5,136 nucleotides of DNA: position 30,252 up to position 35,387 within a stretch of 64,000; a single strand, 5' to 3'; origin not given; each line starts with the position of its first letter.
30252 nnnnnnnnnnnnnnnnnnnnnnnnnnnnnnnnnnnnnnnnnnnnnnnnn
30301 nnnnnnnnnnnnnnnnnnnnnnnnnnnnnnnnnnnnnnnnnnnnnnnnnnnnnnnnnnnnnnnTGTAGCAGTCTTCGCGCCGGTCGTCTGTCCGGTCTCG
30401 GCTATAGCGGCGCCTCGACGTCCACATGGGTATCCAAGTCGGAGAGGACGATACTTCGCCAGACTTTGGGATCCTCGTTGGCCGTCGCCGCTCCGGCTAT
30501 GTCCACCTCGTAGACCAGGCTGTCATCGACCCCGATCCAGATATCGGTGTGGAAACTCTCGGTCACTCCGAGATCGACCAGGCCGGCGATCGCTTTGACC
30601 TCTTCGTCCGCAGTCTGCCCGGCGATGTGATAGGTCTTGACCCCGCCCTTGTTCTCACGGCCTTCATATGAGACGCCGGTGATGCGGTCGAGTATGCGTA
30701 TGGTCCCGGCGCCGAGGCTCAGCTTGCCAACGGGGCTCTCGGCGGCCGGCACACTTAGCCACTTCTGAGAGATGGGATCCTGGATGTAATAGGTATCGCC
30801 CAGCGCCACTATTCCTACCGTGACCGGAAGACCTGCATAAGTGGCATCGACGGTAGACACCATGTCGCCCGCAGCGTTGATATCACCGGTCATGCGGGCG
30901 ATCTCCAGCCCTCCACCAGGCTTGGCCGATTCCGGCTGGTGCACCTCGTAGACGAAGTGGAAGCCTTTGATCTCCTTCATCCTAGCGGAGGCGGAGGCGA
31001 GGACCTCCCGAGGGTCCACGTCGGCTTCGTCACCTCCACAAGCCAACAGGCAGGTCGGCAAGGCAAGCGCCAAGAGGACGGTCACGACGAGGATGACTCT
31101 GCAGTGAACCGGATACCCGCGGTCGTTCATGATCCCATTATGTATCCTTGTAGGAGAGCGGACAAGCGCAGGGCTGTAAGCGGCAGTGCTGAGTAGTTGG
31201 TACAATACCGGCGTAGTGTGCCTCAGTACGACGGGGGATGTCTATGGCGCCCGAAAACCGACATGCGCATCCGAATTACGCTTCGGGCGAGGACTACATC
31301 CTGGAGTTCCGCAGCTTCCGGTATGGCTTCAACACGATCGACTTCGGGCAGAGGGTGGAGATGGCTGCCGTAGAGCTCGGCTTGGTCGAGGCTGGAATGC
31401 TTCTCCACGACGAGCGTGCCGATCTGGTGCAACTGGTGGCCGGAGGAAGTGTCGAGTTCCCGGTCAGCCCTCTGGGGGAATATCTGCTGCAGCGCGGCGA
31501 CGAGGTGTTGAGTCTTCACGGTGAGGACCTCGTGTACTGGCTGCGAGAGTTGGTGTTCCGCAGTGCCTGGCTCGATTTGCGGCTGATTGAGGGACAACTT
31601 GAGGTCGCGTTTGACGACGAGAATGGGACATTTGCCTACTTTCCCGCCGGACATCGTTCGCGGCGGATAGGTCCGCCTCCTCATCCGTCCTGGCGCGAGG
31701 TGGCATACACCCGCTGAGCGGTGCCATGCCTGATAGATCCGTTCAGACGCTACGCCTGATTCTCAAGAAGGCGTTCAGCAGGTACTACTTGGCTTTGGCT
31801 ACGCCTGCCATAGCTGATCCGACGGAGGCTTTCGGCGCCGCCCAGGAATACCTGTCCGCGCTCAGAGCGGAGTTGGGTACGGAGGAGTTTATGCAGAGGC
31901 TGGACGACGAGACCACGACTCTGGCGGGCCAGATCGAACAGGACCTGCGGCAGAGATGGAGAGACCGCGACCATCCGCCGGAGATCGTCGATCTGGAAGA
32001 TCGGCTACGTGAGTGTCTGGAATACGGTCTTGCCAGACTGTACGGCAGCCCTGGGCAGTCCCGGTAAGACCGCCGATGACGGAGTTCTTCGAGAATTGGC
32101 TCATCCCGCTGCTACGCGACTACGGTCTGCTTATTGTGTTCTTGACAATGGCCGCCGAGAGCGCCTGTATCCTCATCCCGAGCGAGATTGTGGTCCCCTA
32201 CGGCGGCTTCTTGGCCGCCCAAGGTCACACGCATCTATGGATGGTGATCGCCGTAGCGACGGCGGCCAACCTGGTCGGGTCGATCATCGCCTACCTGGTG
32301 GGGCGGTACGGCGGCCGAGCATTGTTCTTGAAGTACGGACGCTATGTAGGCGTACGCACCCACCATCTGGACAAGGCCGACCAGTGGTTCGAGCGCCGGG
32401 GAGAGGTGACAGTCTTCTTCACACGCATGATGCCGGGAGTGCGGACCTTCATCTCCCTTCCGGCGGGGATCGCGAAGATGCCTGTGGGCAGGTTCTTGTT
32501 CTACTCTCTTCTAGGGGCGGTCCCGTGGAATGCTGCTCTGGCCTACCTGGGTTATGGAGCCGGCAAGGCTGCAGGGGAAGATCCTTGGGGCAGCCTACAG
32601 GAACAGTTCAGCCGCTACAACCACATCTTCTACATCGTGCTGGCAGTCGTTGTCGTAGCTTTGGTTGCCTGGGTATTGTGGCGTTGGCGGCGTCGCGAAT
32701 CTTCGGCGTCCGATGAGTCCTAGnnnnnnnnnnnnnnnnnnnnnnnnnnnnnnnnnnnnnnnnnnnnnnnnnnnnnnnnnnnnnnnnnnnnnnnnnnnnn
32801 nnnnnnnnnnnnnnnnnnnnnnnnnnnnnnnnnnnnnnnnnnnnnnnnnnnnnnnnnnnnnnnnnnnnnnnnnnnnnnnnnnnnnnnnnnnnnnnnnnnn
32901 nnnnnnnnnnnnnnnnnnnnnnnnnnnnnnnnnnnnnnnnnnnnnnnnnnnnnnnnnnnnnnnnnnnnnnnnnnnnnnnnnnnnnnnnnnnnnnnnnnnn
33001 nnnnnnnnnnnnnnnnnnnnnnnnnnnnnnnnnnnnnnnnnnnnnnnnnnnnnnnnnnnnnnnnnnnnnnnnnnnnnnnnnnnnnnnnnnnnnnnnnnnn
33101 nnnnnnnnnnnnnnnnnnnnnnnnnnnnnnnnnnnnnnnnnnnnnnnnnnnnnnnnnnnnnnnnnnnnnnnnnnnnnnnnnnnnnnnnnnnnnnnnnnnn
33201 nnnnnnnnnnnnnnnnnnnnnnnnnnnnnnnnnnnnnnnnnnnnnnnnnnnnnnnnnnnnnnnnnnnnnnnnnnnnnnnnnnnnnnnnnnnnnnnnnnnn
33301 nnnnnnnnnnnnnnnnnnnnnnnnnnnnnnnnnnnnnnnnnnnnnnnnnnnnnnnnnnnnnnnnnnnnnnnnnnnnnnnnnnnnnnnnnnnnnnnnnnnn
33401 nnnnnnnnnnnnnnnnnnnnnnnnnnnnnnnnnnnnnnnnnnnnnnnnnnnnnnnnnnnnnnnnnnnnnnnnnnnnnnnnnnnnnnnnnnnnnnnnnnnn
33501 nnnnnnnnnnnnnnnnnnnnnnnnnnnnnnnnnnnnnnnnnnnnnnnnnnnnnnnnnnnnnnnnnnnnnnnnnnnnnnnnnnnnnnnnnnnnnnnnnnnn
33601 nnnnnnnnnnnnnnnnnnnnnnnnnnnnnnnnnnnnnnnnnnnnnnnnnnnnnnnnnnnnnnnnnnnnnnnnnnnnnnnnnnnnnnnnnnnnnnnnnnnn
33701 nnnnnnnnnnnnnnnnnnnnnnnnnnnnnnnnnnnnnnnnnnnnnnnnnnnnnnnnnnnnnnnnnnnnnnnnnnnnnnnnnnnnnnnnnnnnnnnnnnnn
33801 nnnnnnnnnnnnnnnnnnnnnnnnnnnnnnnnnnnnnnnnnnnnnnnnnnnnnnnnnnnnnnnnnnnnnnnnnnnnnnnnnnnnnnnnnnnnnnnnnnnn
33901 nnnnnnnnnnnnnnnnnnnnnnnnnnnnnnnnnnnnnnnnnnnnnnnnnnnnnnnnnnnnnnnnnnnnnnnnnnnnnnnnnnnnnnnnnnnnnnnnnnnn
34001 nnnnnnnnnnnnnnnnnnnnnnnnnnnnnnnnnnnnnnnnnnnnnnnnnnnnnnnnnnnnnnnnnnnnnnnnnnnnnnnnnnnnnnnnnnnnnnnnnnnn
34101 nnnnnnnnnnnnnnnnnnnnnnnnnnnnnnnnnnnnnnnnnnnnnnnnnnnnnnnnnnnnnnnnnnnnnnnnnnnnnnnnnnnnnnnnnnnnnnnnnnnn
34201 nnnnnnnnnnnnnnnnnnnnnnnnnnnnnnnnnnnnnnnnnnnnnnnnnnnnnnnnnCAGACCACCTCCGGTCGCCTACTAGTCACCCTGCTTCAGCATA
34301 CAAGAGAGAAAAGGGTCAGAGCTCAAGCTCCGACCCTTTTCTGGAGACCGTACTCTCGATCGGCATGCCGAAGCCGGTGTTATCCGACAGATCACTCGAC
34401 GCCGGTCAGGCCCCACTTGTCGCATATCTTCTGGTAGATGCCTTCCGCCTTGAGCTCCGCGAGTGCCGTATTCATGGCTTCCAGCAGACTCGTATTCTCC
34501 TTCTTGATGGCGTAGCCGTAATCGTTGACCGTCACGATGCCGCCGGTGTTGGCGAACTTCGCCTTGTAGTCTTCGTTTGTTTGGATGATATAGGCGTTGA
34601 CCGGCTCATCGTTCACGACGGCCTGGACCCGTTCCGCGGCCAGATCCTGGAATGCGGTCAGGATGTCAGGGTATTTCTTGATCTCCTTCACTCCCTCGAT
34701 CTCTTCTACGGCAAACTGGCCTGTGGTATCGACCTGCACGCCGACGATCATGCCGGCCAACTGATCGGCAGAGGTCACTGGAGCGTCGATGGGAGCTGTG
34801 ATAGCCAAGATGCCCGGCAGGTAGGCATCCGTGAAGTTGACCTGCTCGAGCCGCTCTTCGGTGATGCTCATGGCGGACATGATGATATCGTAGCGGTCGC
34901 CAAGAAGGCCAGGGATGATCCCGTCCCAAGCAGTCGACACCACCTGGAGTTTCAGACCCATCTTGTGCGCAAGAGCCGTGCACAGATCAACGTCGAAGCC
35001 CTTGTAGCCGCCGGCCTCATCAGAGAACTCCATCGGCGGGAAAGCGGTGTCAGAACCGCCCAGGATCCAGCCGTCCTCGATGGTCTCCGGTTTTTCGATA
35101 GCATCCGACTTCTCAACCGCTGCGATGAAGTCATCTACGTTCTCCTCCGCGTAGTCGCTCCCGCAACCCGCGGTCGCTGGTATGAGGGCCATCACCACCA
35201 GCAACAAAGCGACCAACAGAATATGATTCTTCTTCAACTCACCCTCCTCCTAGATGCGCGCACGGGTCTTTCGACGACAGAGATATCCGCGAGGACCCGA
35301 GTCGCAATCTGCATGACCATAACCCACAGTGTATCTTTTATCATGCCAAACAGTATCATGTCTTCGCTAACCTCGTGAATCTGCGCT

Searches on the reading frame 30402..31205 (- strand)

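Call 4: search_protein_families(library=pfam, proteins=[window:30402-31205:-], max_evalue=0.01)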
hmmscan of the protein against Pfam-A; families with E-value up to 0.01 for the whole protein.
window:30402-31205:- (267 aa): 1 family
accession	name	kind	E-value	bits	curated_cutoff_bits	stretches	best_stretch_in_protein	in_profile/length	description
PF07161.20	LppX_LprAFG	-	4.9e-13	49.8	24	1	64-262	1-191/192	LppX_LprAFG lipoprotein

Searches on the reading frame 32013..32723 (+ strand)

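Call 4: search_protein_families(library=pfam, proteins=[window:32013-32723:+], max_evalue=0.01)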
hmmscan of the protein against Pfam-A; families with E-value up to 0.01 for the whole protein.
window:32013-32723:+ (236 aa): 2 families
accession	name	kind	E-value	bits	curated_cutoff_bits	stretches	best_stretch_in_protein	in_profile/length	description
PF09335.16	VTT_dom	-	2.4e-26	93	33.9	1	55-181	1-122/123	VTT domain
PF19865.4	DUF6338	-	0.0067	16.5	26.5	1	159-232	41-112/205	Family of unknown function (DUF6338)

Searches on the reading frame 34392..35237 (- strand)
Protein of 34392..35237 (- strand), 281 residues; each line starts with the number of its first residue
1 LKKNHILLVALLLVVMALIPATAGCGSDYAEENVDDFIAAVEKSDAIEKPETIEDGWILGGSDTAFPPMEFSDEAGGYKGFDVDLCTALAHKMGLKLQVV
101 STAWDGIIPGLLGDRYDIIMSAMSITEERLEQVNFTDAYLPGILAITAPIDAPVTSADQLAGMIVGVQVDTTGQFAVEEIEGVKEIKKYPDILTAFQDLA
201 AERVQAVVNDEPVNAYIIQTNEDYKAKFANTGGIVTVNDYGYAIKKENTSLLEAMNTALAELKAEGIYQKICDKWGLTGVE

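Call 4: search_protein_families(library=pfam, proteins=[window:34392-35237:-], max_evalue=0.01)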
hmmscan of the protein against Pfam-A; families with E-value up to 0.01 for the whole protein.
window:34392-35237:- (281 aa): 2 families
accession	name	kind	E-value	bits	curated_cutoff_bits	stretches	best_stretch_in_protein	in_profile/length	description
PF00497.25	SBP_bac_3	-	5.7e-36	123.6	26.4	1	61-276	4-130/132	Bacterial extracellular solute-binding proteins, family 3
PF10613.14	Lig_chan-Glu_bd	-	2.2e-08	34.6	30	1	78-141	28-104/115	Ligated ion channel L-glutamate- and glycine-binding site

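Call 51: search_protein_families(library=ncbifam, proteins=[window:34392-35237:-], max_evalue=0.001)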
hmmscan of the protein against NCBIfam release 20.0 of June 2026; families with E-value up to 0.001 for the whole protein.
window:34392-35237:- (281 aa): 13 families
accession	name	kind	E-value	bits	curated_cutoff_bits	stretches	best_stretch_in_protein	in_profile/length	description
TIGR01096.1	3A0103s03R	subfamily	1e-47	162.8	256.35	1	53-275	22-249/250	lysine/arginine/ornithine ABC transporter substrate-binding protein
NF007029.0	PRK09495.1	equivalog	4.7e-38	131.4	303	1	55-275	24-242/248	glutamine ABC transporter substrate-binding protein GlnH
NF008426.0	PRK11260.1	equivalog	1e-37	129.8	312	1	54-275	39-259/266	cystine ABC transporter substrate-binding protein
NF041765.1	ArtJ_Ecoli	equivalog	6.9e-31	107.7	510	1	61-275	26-240/243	arginine ABC transporter substrate-binding protein ArtJ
NF041764.1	ArtI_Ecoli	equivalog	1.7e-28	99.6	522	1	63-275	28-240/243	arginine ABC transporter substrate-binding protein ArtI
NF011583.0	PRK15007.1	subfamily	4.8e-28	98.1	358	1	62-275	27-240/243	arginine ABC transporter substrate-binding protein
NF052427.1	StpK7MSMEG_1200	equivalog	1.1e-23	83.6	900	1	46-277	351-586/601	serine/threonine protein kinase StpK7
NF011586.0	PRK15010.1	equivalog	1.3e-22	80.6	440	1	61-275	31-252/260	lysine/arginine/ornithine ABC transporter substrate-binding protein ArgT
NF011965.0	PRK15437.1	equivalog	1.6e-22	80.3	459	1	61-275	31-252/260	histidine ABC transporter substrate-binding protein HisJ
TIGR02995.1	ectoine_ehuB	equivalog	4.5e-14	52.4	190.9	1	65-278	41-262/275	ectoine/hydroxyectoine ABC transporter substrate-binding protein EhuB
NF008885.0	PRK11917.1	equivalog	5e-08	32.8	373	1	59-277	41-259/259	bifunctional adhesin/ABC transporter aspartate/glutamate-binding protein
NF008112.0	PRK10859.1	equivalog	1e-07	30.8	354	1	67-275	52-264/483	membrane-bound lytic murein transglycosylase MltF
TIGR04262.1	orph_peri_GRRM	subfamily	0.00093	18.5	190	0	68-263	13-210/257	extracellular substrate binding-like orphan protein GrrP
